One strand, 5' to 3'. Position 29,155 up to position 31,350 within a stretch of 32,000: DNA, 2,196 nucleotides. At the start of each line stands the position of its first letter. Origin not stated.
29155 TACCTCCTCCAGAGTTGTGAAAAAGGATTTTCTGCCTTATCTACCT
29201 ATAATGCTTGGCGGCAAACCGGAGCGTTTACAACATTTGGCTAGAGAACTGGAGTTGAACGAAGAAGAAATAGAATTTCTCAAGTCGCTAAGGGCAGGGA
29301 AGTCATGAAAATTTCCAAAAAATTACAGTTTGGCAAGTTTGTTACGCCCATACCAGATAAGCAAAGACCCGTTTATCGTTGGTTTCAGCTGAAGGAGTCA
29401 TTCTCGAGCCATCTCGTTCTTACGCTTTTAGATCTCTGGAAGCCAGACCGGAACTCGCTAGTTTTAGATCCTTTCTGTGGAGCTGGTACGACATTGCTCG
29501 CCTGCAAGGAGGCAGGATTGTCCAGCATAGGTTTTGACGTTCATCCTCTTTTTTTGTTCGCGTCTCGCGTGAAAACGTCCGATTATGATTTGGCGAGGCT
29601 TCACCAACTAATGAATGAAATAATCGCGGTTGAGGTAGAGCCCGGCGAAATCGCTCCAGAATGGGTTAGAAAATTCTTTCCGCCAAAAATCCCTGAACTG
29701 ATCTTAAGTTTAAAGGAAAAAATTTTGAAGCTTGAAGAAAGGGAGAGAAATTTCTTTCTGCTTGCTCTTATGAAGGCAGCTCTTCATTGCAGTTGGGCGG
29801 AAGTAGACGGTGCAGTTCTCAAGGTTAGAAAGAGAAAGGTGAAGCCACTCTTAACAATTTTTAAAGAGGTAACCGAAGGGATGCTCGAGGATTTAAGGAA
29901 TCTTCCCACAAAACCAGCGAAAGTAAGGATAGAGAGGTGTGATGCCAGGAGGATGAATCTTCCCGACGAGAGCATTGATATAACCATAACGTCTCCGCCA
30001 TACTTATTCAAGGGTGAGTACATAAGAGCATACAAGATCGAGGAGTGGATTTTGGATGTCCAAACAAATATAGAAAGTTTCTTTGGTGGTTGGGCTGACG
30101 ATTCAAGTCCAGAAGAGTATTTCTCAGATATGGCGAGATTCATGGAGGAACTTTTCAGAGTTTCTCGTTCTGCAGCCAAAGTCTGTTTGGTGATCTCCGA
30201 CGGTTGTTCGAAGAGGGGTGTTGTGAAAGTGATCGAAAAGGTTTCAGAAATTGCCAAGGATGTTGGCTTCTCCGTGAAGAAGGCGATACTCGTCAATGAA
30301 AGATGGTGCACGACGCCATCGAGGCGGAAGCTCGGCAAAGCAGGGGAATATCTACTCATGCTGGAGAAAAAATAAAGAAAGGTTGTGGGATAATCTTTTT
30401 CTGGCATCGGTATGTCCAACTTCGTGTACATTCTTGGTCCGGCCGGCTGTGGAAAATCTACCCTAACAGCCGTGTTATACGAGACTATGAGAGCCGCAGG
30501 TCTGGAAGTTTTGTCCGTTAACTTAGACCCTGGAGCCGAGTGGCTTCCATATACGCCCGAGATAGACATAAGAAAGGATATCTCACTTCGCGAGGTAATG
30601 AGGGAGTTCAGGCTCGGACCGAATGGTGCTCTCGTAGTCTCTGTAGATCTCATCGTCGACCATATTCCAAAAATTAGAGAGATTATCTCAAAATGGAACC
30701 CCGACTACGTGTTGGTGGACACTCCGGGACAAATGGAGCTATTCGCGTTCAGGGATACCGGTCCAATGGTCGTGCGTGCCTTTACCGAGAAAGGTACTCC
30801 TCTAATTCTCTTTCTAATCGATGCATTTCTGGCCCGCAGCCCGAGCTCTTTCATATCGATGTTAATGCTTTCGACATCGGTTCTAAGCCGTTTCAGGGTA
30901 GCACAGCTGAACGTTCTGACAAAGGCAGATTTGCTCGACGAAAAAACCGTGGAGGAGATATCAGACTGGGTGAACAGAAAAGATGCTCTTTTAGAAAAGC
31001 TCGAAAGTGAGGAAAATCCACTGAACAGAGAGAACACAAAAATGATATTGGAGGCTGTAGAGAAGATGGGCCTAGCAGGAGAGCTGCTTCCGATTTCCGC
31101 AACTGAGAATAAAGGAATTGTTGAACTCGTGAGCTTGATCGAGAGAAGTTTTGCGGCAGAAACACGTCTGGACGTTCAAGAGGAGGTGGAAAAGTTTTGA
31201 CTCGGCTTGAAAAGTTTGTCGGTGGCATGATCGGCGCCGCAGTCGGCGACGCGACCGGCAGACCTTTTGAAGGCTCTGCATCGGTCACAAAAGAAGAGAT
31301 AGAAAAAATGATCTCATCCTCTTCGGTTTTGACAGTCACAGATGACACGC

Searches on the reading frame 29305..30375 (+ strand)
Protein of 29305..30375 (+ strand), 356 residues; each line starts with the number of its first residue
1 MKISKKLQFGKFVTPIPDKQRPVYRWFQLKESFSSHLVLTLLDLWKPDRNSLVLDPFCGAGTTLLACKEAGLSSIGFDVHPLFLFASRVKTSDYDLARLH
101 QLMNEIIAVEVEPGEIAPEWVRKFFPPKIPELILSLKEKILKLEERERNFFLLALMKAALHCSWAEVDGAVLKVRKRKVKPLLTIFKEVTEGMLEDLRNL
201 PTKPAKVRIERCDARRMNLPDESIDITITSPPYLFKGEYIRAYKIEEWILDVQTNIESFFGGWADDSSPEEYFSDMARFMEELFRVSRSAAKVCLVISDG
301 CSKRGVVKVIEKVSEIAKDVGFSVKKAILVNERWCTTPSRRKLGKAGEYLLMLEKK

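Call 48: search_protein_families(library=pfam, proteins=[window:29305-30375:+], max_evalue=0.0001)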
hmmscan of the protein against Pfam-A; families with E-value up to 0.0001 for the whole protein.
window:29305-30375:+ (356 aa): 2 families
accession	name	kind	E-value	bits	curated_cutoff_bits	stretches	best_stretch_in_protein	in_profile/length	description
PF01555.25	N6_N4_Mtase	-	3.5e-17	63.5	26.7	2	41-81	174-213/221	DNA methylase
PF01170.24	UPF0020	-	8.3e-06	26.1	22.3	0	23-65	2-44/197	RMKL-like, methyltransferase domain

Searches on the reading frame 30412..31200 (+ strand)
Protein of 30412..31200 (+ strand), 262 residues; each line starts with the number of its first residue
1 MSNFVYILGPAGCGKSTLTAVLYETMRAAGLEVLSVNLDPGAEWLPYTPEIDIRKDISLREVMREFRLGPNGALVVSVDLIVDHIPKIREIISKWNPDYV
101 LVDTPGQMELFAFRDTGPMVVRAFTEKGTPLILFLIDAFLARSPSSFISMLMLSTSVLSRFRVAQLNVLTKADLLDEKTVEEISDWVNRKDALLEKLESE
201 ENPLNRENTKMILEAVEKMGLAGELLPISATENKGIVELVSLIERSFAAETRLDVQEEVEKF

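Call 48: search_protein_families(library=pfam, proteins=[window:30412-31200:+], max_evalue=0.0001)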
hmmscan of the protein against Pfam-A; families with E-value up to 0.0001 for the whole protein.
window:30412-31200:+ (262 aa): 3 families
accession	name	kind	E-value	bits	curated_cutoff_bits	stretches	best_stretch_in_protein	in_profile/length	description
PF03029.23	ATP_bind_1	-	9.7e-59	199.5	27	1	7-247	1-238/240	Conserved hypothetical ATP binding protein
PF01656.29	CbiA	-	1.2e-05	25.7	25.4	1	12-199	9-121/125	CobQ/CobB/MinD/ParA nucleotide binding domain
PF00009.33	GTP_EFTU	-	6.4e-05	23.1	26.5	0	158-245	117-184/188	Elongation factor Tu GTP binding domain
